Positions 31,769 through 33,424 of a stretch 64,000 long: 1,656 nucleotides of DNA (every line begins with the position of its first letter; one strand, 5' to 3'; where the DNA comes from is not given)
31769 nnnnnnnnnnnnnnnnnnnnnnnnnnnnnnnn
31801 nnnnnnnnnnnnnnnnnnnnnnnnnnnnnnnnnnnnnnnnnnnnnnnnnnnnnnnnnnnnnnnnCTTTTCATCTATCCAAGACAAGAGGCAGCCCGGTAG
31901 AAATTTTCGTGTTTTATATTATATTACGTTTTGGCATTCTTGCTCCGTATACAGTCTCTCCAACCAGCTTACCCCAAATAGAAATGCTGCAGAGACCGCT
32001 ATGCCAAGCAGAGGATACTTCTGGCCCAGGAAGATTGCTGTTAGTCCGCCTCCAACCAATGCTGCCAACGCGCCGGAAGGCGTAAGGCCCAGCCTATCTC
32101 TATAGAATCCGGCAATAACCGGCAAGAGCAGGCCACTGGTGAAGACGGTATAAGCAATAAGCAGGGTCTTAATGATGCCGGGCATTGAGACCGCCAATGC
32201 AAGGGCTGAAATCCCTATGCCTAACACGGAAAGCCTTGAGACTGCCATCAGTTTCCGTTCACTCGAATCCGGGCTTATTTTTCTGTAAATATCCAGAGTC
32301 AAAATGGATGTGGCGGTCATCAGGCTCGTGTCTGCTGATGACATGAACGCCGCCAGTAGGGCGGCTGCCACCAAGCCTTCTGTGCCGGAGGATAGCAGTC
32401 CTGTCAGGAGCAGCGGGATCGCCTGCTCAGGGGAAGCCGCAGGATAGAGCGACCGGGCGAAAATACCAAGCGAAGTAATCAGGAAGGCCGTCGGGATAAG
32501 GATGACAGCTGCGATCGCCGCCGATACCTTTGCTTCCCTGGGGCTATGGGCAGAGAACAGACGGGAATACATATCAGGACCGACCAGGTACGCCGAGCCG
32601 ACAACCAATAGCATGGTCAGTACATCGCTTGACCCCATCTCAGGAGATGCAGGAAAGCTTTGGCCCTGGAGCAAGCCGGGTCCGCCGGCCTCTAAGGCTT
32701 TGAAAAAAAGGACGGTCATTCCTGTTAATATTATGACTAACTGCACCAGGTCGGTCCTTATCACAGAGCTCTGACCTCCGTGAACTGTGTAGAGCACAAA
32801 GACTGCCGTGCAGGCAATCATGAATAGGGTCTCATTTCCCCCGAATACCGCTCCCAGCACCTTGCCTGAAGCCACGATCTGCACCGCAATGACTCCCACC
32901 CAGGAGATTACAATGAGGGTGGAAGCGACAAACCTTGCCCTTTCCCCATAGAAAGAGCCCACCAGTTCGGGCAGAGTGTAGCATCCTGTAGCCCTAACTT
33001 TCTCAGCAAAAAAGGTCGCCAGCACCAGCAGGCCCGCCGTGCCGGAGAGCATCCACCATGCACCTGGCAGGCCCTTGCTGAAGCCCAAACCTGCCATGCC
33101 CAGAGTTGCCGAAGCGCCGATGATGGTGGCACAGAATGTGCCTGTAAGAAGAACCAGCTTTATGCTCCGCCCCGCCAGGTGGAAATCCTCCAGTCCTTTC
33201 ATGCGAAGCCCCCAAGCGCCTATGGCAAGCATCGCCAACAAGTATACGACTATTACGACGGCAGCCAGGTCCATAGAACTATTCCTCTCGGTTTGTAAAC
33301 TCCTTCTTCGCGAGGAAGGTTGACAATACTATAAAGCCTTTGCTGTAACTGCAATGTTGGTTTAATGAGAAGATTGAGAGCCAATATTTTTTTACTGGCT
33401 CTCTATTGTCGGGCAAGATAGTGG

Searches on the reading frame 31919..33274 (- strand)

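Call 10: search_protein_families(library=pfam, proteins=[window:31919-33274:-])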
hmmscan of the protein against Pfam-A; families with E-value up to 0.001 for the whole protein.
window:31919-33274:- (451 aa): 1 family
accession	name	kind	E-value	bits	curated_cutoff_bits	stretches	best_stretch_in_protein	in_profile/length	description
PF00474.23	SSF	-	5.6e-39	134.6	22.8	1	31-409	1-406/406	Sodium:solute symporter family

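Call 38: search_protein_families(library=ncbifam, proteins=[window:31919-33274:-], max_evalue=0.01)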
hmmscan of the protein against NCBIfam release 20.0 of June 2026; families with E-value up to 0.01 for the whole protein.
window:31919-33274:- (451 aa): 9 families
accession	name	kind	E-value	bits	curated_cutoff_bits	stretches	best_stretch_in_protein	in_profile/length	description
TIGR00813.1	sss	superfamily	3.2e-41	141.8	184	1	31-409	1-411/411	sodium/solute symporter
TIGR02121.1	Na_Pro_sym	equivalog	7.8e-27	94.1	515.5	1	6-418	5-439/488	sodium/proline symporter PutP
TIGR03648.1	Na_symport_lg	subfamily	9.9e-24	83.7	320.75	2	7-188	3-185/547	VC_2705 family sodium/solute symporter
TIGR02119.1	panF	equivalog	1.9e-21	76.7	328.05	1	7-416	6-437/471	sodium/pantothenate symporter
NF007790.0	PRK10484.1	equivalog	1.9e-17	63.3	401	1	6-394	9-431/527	solute:sodium symporter family transporter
NF011948.0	PRK15419.1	equivalog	2.9e-12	46.2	955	1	6-434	9-462/502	sodium/proline symporter PutP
NF009135.0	PRK12488.1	subfamily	5.5e-10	38.4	850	1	4-195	34-227/549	cation/acetate symporter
NF006903.2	PRK09395.1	subfamily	1.4e-08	33.6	750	1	4-195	37-230/552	cation/acetate symporter ActP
TIGR02711.1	symport_actP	equivalog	1.4e-05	24.1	1099.25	1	4-191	34-223/549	cation/acetate symporter ActP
